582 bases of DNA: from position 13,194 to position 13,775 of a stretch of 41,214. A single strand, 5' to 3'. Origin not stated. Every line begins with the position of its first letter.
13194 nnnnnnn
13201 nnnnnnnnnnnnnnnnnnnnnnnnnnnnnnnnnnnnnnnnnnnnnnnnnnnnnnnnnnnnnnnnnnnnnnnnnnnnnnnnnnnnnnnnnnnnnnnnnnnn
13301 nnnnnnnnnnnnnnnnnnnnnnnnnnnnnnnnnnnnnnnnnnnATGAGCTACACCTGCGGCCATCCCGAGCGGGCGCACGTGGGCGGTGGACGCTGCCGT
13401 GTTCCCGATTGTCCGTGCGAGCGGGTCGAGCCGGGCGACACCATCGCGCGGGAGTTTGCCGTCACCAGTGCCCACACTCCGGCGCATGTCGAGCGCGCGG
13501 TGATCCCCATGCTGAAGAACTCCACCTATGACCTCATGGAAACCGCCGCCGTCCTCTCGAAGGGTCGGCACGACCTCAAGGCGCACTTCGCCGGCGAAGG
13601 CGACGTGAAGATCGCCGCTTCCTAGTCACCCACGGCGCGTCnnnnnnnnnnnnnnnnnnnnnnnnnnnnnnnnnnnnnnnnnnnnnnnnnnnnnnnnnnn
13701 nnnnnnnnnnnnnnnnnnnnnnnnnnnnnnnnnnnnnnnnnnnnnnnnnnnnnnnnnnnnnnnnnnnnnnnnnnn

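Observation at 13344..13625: Unrecognised Cys/His-rich small-protein module in two paralogous copies, one fused to a Kbl tail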

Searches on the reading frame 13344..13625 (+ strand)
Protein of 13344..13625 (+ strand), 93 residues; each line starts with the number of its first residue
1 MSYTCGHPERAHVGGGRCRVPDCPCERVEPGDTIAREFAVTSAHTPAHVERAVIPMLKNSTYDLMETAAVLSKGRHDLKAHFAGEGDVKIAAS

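Call 11: search_protein_families(library=pfam, proteins=[window:13344-13625:+], max_evalue=0.01)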
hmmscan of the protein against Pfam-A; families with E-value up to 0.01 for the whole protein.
window:13344-13625:+ (93 aa): 0 families

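Call 12: find_homologous_proteins(query=window:13344-13622:+, max_evalue=10)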
Query window:13344-13622:+ (93 aa): 20 proteins with E <= 10 among 21 candidates.
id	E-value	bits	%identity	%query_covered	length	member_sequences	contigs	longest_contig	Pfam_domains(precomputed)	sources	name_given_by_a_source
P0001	2.6e-57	209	100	100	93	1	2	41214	-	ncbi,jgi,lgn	jgi:hypothetical protein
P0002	7.9e-14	69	53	76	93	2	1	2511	-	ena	-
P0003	4.9e-13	67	86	38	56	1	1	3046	-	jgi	jgi:hypothetical protein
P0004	1.0e-12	66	53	72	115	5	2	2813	-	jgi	jgi:hypothetical protein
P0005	8.8e-12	63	79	37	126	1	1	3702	-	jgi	jgi:hypothetical protein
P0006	1.1e-11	63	82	37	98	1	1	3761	-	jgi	jgi:hypothetical protein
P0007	2.9e-11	61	79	37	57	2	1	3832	-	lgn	-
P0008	2.9e-10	58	76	37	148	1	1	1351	-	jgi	jgi:hypothetical protein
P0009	2.2e-9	55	57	51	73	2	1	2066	-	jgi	jgi:hypothetical protein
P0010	1.4e-8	53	71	37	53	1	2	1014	-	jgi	jgi:hypothetical protein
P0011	1.7e-8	52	71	38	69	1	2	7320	-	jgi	jgi:hypothetical protein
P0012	4.0e-7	48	39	62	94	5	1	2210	-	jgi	jgi:hypothetical protein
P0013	2.4e-4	39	42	41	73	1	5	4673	-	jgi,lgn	jgi:hypothetical protein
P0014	5.1e-3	35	95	23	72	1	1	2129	-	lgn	-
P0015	2.4e-2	33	72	34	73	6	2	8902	-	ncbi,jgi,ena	-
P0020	3.9e-1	29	90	23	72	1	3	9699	-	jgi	jgi:hypothetical protein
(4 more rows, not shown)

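Call 15: find_encoding_contigs(protein=P0011, flank=5000, max_places=4)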
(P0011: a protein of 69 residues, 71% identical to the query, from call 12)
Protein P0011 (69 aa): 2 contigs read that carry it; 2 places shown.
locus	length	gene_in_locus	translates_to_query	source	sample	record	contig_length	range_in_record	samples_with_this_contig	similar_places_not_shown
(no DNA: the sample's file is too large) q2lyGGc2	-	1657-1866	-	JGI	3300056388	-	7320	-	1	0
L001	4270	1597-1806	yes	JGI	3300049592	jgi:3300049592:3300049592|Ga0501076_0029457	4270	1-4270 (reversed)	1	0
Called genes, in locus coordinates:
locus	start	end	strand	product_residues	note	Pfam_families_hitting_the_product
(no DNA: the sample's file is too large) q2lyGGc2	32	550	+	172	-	PF09587:PGA_cap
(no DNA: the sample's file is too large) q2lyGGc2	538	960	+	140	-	PF09587:PGA_cap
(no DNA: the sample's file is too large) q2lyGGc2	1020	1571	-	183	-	-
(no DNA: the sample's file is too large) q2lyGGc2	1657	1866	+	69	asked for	-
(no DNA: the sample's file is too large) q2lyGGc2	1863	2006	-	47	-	-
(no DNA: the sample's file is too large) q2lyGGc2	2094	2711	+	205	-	PF01137:RTC, PF05189:RTC_insert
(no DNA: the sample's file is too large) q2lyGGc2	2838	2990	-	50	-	-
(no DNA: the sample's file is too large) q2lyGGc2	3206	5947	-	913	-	PF00550:PP-binding (weak), PF00501:AMP-binding, PF01553:Acyltransferase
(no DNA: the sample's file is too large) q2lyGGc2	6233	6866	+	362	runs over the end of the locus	?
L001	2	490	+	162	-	?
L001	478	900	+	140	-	PF09587:PGA_cap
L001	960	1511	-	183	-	-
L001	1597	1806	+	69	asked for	-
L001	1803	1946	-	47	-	-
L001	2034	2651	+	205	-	PF01137:RTC, PF05189:RTC_insert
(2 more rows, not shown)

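Call 16: find_encoding_contigs(protein=P0003, flank=5000, max_places=4)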
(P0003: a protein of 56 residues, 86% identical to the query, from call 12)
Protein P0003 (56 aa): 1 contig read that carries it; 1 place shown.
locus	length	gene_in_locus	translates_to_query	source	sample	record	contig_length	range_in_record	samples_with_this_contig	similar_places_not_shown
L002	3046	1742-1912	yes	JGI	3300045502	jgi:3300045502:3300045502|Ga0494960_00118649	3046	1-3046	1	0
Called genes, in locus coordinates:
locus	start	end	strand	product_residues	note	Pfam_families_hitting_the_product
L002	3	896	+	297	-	?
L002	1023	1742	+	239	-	PF00571:CBS, PF04972:BON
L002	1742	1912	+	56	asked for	-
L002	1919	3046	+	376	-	?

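Call 17: find_encoding_contigs(protein=P0006, flank=5000, max_places=3)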
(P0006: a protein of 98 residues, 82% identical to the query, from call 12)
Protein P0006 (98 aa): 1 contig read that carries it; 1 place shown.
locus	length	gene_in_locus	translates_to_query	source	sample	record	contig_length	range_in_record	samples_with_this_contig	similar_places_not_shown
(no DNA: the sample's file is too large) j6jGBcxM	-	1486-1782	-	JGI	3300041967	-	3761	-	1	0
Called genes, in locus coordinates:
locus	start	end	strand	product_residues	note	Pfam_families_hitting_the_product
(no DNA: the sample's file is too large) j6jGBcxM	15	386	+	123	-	-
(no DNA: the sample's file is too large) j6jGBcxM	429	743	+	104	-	-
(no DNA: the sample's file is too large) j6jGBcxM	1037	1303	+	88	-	-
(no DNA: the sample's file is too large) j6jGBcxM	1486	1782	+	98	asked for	-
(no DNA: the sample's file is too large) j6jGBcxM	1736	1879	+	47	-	PF07508:Recombinase (weak)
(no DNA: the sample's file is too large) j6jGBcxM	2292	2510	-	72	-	-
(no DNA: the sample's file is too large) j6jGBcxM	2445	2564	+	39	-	-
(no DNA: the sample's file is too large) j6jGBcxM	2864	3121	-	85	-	-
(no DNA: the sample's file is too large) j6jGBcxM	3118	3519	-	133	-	PF07883:Cupin_2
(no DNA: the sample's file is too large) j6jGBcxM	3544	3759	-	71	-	?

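Call 18: find_encoding_contigs(protein=P0007, flank=5000, max_places=3)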
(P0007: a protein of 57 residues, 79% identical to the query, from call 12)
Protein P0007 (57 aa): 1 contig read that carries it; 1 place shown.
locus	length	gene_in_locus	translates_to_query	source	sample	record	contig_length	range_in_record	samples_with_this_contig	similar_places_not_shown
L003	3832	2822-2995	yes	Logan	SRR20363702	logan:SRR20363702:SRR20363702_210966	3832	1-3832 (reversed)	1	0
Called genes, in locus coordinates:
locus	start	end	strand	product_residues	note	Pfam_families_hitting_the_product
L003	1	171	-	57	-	?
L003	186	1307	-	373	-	PF02812:ELFV_dehydrog_N, PF00208:ELFV_dehydrog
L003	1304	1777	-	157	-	PF00582:Usp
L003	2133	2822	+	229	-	PF00571:CBS, PF04972:BON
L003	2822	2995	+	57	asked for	-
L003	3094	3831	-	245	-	?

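Call 19: find_encoding_contigs(protein=P0005, flank=5000, max_places=3)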
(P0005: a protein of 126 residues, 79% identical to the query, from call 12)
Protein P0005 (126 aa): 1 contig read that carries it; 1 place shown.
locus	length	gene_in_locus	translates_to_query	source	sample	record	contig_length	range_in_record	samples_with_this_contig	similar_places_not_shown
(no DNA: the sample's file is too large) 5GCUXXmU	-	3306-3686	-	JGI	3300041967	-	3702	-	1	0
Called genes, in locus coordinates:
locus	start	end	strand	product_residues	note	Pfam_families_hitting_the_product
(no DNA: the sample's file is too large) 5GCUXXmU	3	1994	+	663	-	?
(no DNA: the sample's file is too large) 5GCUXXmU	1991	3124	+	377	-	PF12698:ABC2_membrane_3, PF12679:ABC2_membrane_2, PF01061:ABC2_membrane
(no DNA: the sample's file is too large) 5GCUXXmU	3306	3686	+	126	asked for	-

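Call 34: find_encoding_contigs(protein=P0020, flank=6000, max_places=4)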
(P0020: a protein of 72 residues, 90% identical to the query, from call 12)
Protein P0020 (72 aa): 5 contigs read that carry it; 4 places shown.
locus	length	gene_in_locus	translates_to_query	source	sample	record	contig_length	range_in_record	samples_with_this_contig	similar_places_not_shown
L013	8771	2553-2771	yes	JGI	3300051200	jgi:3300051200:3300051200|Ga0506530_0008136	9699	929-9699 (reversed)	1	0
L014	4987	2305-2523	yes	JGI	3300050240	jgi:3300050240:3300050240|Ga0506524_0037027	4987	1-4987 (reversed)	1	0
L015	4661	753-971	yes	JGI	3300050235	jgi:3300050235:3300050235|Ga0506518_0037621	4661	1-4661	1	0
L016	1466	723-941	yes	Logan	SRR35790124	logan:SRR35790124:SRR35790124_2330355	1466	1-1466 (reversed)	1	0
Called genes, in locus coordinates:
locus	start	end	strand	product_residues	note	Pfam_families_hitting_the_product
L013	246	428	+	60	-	PF04945:YHS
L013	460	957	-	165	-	PF00383:dCMP_cyt_deam_1, PF14437:MafB19-deam, PF14439:Bd3614-deam (weak)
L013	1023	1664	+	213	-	PF09347:DUF1989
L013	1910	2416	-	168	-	-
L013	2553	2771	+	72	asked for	-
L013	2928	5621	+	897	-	PF00128:Alpha-amylase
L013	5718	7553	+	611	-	PF21226:MalQ_N (faint), PF02446:Glyco_hydro_77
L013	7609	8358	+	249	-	PF01209:Ubie_methyltran, PF13489:Methyltransf_23, PF13649:Methyltransf_25, PF13847:Methyltransf_31, PF08241:Methyltransf_11, PF08242:Methyltransf_12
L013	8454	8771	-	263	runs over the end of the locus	-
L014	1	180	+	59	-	?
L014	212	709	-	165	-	PF00383:dCMP_cyt_deam_1, PF14437:MafB19-deam, PF14439:Bd3614-deam (weak)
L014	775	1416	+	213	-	PF09347:DUF1989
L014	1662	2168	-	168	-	-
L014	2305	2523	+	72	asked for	-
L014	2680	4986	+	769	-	?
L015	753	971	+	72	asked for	-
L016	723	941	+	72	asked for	-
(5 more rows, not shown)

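Call 35: find_encoding_contigs(protein=P0015, flank=6000, max_places=4)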
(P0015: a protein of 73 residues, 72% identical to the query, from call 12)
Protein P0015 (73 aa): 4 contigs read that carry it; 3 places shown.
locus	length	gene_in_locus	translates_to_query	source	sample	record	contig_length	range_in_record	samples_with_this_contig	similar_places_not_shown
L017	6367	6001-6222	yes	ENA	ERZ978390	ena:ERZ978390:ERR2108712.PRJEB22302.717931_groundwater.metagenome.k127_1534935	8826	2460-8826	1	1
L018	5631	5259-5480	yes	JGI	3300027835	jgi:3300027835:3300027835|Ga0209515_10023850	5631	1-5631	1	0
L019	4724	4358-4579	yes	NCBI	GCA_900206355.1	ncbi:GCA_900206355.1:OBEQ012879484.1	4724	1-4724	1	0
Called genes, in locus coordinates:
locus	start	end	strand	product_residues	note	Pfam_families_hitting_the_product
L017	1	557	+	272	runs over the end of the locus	PF02517:Rce1-like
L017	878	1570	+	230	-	PF13489:Methyltransf_23 (weak), PF13649:Methyltransf_25 (faint)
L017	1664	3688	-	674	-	PF00072:Response_reg, PF13185:GAF_2, PF01590:GAF, PF13492:GAF_3, PF08448:PAS_4 (weak), PF13426:PAS_9, PF07730:HisKA_3, PF02518:HATPase_c, +3 more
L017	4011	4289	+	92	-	PF00072:Response_reg (weak)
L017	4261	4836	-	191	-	PF04264:YceI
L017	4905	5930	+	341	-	PF16884:ADH_N_2, PF00107:ADH_zinc_N, PF13602:ADH_zinc_N_2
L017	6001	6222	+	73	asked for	-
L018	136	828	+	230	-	PF13489:Methyltransf_23 (weak), PF13649:Methyltransf_25 (faint)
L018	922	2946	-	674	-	PF00072:Response_reg, PF13185:GAF_2, PF01590:GAF, PF13492:GAF_3, PF08448:PAS_4 (weak), PF13426:PAS_9, PF07730:HisKA_3, PF02518:HATPase_c, +3 more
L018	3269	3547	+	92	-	PF00072:Response_reg (weak)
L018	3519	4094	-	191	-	PF04264:YceI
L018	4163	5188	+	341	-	PF16884:ADH_N_2, PF00107:ADH_zinc_N, PF13602:ADH_zinc_N_2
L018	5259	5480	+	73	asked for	-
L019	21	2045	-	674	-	PF00072:Response_reg, PF13185:GAF_2, PF01590:GAF, PF13492:GAF_3, PF08448:PAS_4 (weak), PF13426:PAS_9, PF07730:HisKA_3, PF02518:HATPase_c, +3 more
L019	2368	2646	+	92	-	PF00072:Response_reg (weak)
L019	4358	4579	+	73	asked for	-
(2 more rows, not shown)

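Call 40: search_protein_families(library=ncbifam, proteins=[window:13344-13622:+, P0014, P0003], max_evalue=1)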
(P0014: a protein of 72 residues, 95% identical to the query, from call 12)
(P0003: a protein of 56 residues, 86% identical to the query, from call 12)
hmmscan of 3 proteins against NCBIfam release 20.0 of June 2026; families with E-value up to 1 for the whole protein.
window:13344-13622:+ (93 aa): 0 families

P0014 (72 aa): 0 families

P0003 (56 aa): 0 families

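Call 72: list_cluster_members(proteins=[P0001, window:18105-18254:+, P0003, P0045])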
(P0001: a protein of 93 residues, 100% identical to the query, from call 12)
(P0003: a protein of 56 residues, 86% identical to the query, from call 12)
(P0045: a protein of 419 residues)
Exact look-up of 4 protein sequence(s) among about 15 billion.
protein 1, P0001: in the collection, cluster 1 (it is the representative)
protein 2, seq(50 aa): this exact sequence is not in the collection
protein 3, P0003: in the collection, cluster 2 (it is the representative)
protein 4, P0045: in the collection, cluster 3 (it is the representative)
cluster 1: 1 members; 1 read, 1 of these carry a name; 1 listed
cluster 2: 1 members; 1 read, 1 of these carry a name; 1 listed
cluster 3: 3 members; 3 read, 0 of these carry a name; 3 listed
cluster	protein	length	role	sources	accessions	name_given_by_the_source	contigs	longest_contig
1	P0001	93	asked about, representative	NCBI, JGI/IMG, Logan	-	hypothetical protein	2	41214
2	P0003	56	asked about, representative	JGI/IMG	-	hypothetical protein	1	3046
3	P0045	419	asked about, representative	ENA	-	-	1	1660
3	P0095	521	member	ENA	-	-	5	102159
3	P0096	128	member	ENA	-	-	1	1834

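Call 77: search_protein_families(library=pfam, proteins=[P0014, P0020, P0003], max_evalue=1)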
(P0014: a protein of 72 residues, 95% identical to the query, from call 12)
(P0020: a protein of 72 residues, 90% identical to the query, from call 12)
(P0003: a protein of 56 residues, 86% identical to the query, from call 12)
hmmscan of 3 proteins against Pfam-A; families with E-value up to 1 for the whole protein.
P0014 (72 aa): 0 families

P0020 (72 aa): 4 families
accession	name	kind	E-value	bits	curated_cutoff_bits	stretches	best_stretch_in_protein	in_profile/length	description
PF14780.11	NEPRO_N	-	0.051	13.6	24.9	1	4-66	38-99/185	Nucleolus and neural progenitor protein, N-terminal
PF18373.7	Spectrin_2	-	0.057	14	26.4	1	11-64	28-74/78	Spectrin like domain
PF04823.17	Herpes_UL49_2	-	0.067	13.7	25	1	33-58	54-79/96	Herpesvirus UL49 tegument protein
PF05402.18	PqqD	-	0.097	13.5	23.4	1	39-71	22-52/67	Coenzyme PQQ synthesis protein D (PqqD)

P0003 (56 aa): 0 families

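Call 79: find_encoding_contigs(protein=P0001, flank=1000, max_places=3)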
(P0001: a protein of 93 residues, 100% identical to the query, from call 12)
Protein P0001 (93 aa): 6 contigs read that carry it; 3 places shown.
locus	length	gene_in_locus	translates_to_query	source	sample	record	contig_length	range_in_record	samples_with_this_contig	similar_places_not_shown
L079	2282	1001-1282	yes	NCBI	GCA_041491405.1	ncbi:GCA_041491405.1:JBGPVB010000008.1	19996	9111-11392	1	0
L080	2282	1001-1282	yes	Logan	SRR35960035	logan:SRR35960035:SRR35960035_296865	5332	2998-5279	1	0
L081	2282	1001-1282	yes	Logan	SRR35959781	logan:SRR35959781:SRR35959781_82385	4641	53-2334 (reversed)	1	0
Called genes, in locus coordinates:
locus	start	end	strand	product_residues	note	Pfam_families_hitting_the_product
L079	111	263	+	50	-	-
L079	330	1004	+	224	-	PF01738:DLH, PF12146:Hydrolase_4 (faint), PF12740:PETase (weak)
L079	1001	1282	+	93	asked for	-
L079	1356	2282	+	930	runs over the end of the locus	PF00550:PP-binding (weak), PF00501:AMP-binding, PF01553:Acyltransferase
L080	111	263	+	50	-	-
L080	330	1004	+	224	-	PF01738:DLH, PF12146:Hydrolase_4 (faint), PF12740:PETase (weak)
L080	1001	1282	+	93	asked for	-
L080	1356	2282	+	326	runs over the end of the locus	?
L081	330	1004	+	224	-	PF01738:DLH, PF12146:Hydrolase_4 (faint), PF12740:PETase (weak)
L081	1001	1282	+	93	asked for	-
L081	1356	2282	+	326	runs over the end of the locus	?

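Call 82: search_protein_families(library=pfam, proteins=[P0095], max_evalue=0.001)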
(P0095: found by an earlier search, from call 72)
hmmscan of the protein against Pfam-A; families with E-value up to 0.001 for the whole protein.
P0095 (521 aa): 4 families
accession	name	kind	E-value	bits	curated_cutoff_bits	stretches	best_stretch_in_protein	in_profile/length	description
PF13180.12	PDZ_2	-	7.8e-26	90.6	27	2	331-416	3-76/80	PDZ domain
PF13365.12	Trypsin_2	-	2.5e-24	87.1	27.6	1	160-295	1-144/144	Trypsin-like peptidase domain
PF17820.7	PDZ_6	-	5.1e-20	71.4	27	2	462-508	9-54/54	PDZ domain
PF00595.29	PDZ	-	8.9e-18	64.9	23.2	2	327-407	8-80/81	PDZ domain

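Call 87: search_protein_families(library=phrogs, proteins=[window:13344-13622:+, P0014], max_evalue=0.1)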
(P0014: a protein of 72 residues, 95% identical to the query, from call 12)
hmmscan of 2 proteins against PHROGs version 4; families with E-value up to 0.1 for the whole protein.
window:13344-13622:+ (93 aa): 1 family
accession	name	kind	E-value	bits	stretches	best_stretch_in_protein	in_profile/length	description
phrog_35284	-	unknown function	0.031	15.8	1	8-42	58-92/111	-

P0014 (72 aa): 0 families
